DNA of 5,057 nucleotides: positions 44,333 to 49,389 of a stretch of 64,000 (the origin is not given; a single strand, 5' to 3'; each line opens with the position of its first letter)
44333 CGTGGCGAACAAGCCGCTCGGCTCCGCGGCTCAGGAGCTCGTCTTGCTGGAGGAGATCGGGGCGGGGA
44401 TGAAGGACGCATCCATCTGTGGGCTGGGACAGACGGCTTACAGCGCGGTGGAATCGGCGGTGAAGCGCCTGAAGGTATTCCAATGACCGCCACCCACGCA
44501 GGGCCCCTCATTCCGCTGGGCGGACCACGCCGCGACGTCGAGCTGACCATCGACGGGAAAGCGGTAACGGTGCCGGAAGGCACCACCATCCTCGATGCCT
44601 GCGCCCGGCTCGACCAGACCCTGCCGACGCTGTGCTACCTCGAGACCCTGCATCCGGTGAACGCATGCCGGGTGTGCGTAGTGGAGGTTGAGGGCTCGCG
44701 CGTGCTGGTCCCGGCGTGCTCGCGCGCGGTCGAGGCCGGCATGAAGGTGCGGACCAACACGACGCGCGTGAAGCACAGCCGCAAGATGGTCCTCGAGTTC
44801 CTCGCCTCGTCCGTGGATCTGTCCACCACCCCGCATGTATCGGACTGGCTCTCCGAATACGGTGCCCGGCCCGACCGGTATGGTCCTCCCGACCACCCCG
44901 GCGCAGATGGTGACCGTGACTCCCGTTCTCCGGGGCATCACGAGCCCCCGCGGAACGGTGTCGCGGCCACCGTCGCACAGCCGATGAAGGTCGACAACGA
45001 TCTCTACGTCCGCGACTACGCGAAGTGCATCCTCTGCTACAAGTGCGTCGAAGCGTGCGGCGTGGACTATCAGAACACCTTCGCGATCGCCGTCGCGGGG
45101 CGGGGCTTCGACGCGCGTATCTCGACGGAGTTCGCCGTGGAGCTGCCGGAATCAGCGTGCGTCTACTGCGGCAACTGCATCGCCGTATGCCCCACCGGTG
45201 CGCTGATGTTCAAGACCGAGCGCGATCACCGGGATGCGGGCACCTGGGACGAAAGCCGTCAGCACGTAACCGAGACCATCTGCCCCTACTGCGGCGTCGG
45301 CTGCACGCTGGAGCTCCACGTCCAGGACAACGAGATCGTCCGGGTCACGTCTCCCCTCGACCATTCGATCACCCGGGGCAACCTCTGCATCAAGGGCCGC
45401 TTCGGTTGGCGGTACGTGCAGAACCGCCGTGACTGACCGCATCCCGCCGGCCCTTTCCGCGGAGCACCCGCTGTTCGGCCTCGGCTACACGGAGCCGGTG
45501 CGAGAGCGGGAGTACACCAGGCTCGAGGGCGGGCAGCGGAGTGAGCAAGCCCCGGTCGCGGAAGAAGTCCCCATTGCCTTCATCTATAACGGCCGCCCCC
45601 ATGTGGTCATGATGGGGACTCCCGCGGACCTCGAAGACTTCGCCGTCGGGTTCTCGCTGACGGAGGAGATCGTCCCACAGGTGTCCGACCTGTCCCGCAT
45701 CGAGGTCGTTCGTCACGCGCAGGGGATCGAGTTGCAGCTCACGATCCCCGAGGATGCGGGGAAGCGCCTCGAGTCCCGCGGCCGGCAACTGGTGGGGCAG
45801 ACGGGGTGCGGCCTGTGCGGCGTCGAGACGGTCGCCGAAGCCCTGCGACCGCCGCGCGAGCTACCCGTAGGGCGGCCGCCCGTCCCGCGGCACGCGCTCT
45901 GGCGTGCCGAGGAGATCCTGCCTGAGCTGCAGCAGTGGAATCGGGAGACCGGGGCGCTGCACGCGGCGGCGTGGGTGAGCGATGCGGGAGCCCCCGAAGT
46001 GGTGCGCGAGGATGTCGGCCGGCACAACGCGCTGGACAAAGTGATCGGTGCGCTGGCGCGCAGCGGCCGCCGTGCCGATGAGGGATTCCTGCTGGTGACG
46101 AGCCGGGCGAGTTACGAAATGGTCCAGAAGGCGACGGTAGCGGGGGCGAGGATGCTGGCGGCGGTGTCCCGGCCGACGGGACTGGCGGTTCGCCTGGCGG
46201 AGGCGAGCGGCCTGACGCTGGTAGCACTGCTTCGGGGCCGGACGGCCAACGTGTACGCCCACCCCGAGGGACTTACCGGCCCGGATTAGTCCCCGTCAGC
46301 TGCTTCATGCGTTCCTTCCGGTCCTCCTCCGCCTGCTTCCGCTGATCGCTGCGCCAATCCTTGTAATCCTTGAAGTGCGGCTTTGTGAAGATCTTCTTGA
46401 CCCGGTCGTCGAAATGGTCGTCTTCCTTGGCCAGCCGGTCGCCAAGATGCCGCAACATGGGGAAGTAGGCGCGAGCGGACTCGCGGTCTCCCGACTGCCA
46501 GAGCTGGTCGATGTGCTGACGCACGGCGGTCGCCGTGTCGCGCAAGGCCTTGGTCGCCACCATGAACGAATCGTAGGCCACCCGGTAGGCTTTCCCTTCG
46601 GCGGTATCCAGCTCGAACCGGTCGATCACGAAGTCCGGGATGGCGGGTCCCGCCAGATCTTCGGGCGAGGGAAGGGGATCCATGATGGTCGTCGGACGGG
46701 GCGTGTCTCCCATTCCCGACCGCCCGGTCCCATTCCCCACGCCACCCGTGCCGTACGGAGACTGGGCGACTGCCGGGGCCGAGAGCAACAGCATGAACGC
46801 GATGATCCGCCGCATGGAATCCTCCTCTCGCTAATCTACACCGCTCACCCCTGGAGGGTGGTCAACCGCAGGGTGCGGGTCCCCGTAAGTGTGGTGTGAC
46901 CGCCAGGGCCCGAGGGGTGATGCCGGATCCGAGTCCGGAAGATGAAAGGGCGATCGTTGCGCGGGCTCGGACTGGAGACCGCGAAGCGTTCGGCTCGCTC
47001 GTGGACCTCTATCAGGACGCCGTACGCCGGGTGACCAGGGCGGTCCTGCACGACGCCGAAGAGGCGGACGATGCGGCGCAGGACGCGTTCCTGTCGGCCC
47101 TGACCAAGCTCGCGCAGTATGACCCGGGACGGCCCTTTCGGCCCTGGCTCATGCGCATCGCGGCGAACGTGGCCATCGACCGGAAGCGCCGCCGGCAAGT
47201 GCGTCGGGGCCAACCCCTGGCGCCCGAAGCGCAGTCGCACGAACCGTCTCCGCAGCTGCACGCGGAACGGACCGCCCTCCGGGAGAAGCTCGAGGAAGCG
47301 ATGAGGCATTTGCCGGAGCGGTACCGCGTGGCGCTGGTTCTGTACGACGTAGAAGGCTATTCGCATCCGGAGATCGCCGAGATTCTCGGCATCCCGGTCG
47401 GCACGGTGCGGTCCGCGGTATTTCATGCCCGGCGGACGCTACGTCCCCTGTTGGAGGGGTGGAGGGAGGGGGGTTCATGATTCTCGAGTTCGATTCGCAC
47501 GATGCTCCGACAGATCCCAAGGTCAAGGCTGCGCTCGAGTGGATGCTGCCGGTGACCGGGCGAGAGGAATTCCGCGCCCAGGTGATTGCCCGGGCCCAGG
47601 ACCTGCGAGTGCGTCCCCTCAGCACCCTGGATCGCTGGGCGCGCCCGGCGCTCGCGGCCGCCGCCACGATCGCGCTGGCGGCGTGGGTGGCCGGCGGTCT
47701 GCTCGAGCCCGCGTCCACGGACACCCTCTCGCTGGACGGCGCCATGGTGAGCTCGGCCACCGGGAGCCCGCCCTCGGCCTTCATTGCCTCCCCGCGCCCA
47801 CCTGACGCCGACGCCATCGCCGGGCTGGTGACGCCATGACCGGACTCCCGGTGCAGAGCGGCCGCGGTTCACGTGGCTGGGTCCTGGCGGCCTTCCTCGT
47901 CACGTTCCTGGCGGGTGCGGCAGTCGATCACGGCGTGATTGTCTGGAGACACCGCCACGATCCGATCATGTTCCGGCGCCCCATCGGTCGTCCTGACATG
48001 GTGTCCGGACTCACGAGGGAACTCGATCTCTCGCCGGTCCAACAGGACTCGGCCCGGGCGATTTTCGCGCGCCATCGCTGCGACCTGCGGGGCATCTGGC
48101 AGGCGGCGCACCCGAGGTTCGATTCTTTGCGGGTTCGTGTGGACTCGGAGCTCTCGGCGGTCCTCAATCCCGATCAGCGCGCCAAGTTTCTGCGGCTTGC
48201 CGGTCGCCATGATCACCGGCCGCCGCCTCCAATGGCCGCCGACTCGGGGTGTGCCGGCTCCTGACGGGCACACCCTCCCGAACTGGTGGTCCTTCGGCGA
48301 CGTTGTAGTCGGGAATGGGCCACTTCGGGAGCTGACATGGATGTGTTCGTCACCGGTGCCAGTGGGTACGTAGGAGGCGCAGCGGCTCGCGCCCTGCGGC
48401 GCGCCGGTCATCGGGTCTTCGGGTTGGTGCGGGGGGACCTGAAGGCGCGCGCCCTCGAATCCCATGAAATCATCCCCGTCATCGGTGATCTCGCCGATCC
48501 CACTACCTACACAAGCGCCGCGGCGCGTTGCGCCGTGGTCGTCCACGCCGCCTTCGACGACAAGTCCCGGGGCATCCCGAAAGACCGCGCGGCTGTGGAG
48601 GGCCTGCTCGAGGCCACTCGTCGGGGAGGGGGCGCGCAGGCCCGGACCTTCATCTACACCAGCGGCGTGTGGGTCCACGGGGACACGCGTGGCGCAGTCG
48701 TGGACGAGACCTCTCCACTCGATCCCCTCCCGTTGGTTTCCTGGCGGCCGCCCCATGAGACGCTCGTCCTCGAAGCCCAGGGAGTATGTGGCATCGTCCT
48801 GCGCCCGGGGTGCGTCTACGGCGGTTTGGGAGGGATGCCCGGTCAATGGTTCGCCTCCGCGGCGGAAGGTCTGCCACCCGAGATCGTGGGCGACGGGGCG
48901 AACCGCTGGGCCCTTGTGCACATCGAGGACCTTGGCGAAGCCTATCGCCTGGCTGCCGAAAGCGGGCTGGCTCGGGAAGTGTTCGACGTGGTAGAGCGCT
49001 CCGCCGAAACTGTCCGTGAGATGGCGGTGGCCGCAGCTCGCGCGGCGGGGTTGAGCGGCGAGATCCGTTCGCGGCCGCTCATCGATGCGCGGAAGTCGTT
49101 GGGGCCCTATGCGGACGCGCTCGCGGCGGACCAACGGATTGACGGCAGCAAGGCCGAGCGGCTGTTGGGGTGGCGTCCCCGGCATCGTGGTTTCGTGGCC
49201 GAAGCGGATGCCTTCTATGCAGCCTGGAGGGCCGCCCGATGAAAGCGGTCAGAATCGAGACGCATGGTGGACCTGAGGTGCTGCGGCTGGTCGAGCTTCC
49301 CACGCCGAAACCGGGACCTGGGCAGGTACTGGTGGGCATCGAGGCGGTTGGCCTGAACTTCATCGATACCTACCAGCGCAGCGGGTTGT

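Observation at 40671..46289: NAD-type formate dehydrogenase with a split and permuted alpha subunit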

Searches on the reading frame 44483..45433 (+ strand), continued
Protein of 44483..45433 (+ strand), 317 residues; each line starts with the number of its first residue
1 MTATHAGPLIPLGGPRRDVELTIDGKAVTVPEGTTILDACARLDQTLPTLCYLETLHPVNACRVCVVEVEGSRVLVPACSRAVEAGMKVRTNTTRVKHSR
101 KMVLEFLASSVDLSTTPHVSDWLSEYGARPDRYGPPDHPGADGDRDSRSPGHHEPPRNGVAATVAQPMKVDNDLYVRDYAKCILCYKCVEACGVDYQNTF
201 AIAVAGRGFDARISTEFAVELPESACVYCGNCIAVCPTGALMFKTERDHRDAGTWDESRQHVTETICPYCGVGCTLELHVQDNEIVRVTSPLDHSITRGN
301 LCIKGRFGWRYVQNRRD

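Call 62: find_encoding_contigs(protein=P0001, flank=9000, max_places=3)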
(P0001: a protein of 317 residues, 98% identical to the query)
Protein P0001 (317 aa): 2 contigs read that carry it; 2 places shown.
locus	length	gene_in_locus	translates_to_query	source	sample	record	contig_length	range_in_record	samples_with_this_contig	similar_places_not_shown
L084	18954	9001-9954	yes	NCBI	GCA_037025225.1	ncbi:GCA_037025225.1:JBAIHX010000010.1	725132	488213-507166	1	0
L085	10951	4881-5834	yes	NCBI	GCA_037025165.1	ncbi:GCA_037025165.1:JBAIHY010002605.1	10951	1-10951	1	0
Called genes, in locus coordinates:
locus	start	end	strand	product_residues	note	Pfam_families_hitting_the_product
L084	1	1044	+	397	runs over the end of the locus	PF02321:OEP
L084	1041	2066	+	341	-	PF25973:BSH_CzcB (weak), PF25984:BSH_YknX (weak), PF25967:RND-MFP_C (weak), PF25989:YknX_C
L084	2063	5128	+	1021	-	PF00873:ACR_tran, PF02355:SecD_SecF_C (faint)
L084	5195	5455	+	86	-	PF00384:Molybdopterin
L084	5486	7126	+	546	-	PF00384:Molybdopterin, PF01568:Molydop_binding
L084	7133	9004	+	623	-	PF01257:2Fe-2S_thioredx, PF01512:Complex1_51K, PF10531:SLBB, PF22461:SLBB_2 (weak), PF10589:NADH_4Fe-4S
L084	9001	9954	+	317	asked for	PF13510:Fer2_4, PF13187:Fer4_9 (faint), PF13237:Fer4_10 (faint), PF22117:Fer4_Nqo3 (weak), PF12838:Fer4_7, PF00037:Fer4 (weak), PF04879:Molybdop_Fe4S4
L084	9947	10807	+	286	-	PF02634:FdhD-NarQ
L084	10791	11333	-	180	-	-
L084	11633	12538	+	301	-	PF01370:Epimerase, PF13460:NAD_binding_10, PF16363:GDP_Man_Dehyd (faint)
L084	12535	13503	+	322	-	PF08240:ADH_N, PF00107:ADH_zinc_N, PF13602:ADH_zinc_N_2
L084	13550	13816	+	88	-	-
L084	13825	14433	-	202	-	PF00081:Sod_Fe_N, PF02777:Sod_Fe_C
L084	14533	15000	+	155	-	PF00578:AhpC-TSA, PF08534:Redoxin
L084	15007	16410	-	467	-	PF25390:WD40_RLD, PF13540:RCC1_2, PF00415:RCC1, PF13540:RCC1_2 (weak), PF00415:RCC1, PF25390:WD40_RLD, PF00415:RCC1, PF13540:RCC1_2, +6 more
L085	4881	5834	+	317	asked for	PF13510:Fer2_4, PF13187:Fer4_9 (faint), PF13237:Fer4_10 (faint), PF22117:Fer4_Nqo3 (weak), PF12838:Fer4_7, PF00037:Fer4 (weak), PF04879:Molybdop_Fe4S4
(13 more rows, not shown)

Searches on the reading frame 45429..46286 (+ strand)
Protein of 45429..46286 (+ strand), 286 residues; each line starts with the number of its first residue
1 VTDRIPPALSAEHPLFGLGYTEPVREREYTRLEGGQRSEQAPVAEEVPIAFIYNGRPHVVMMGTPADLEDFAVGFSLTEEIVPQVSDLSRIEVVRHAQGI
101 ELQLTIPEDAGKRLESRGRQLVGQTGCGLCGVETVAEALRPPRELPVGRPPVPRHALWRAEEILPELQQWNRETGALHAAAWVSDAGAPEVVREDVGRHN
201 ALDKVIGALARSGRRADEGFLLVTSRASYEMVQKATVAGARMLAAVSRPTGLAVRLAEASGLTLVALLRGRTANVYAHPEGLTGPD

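Call 8: search_protein_families(library=pfam, proteins=[window:45429-46286:+])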
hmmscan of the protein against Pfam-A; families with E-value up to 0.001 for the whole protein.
window:45429-46286:+ (286 aa): 1 family
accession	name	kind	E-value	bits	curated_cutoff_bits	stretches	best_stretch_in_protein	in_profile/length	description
PF02634.21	FdhD-NarQ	-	3.3e-69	233.7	27.2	1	44-281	1-235/237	FdhD/NarQ family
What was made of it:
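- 45429..46289 (+): FdhD, the sulfurtransferase and bis-MGD insertion chaperone for FDH. It overlaps the Fe-S gene by 8 nt. PF02634 (call 8).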

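Call 38: search_protein_families(library=ncbifam, proteins=[window:45429-46286:+])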
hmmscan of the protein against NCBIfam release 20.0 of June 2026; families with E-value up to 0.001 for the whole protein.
window:45429-46286:+ (286 aa): 2 families
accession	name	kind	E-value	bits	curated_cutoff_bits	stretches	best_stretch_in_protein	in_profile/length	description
NF001943.0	PRK00724.1-2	equivalog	4.7e-54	183.2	269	1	25-282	6-272/274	formate dehydrogenase accessory sulfurtransferase FdhD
TIGR00129.1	fdhD_narQ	equivalog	5.1e-53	179.9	140.9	1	42-282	4-235/237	formate dehydrogenase accessory sulfurtransferase FdhD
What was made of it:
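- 45429..46289 (+): TIGR00129 at 179.9 bits against a cut-off of 140.9 (call 38).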

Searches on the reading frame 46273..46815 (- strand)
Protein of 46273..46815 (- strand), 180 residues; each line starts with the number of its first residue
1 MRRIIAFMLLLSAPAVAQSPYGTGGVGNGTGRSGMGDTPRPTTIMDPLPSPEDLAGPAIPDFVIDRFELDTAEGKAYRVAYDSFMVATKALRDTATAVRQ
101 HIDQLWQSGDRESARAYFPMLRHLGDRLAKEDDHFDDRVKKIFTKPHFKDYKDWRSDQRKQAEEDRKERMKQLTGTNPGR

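Call 58: search_protein_families(library=pfam, max_evalue=0.00001, proteins=[window:46273-46815:-])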
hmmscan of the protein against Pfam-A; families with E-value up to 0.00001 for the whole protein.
window:46273-46815:- (180 aa): 0 families

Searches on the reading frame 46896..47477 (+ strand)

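Call 14: search_protein_families(library=pfam, proteins=[window:46896-47477:+])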
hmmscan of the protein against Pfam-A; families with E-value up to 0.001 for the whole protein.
window:46896-47477:+ (194 aa): 7 families
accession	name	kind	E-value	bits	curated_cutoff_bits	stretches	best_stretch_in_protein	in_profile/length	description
PF08281.18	Sigma70_r4_2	-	1.3e-20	73.3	25.7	1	129-182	1-54/54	Sigma-70, region 4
PF04542.20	Sigma70_r2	-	4.3e-17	62.1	24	1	35-101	1-69/71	Sigma-70 region 2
PF04545.22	Sigma70_r4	-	4.6e-11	42.5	24.1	1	135-183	1-49/50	Sigma-70, region 4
PF07638.17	Sigma70_ECF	-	1.9e-09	38.1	21.1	1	20-181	7-178/185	ECF sigma factor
PF13384.12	HTH_23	-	5.5e-05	23.3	24.6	1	142-172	7-35/50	Homeodomain-like domain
PF22233.2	PhyR_sigma-like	-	7.3e-05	22.9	27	1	139-178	4-43/50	Response regulator PhyR, sigma-like domain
PF22029.2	PhyR_sigma2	-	0.00025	21.5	27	1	43-88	8-53/55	Sigma2 domain of PhyR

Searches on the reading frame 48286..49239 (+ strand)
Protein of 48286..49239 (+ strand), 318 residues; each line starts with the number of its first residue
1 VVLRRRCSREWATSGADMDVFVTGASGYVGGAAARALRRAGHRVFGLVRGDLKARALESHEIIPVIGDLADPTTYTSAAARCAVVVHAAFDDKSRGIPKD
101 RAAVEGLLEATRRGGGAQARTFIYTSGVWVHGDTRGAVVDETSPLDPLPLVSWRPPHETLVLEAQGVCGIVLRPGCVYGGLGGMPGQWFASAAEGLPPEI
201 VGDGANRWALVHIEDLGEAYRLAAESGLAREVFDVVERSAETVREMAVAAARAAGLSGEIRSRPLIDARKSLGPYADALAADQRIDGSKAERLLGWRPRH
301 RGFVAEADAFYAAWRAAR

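Call 14: search_protein_families(library=pfam, proteins=[window:48286-49239:+])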
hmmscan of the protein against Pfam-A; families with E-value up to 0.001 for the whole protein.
window:48286-49239:+ (318 aa): 5 families
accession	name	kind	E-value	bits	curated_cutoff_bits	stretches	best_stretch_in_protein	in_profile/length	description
PF01370.27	Epimerase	-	4.1e-17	62.8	20.9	1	20-233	1-237/240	NAD dependent epimerase/dehydratase family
PF13460.12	NAD_binding_10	-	1.7e-08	35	27.2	1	24-131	1-102/184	NAD(P)H-binding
PF16363.11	GDP_Man_Dehyd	-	2.4e-08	34.3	27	0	21-147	1-149/332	GDP-mannose 4,6 dehydratase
PF01073.25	3Beta_HSD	-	1.1e-05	25.1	22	1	22-179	2-183/280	3-beta hydroxysteroid dehydrogenase/isomerase family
PF05368.20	NmrA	-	0.00014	22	27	1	19-85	4-73/298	NmrA-like family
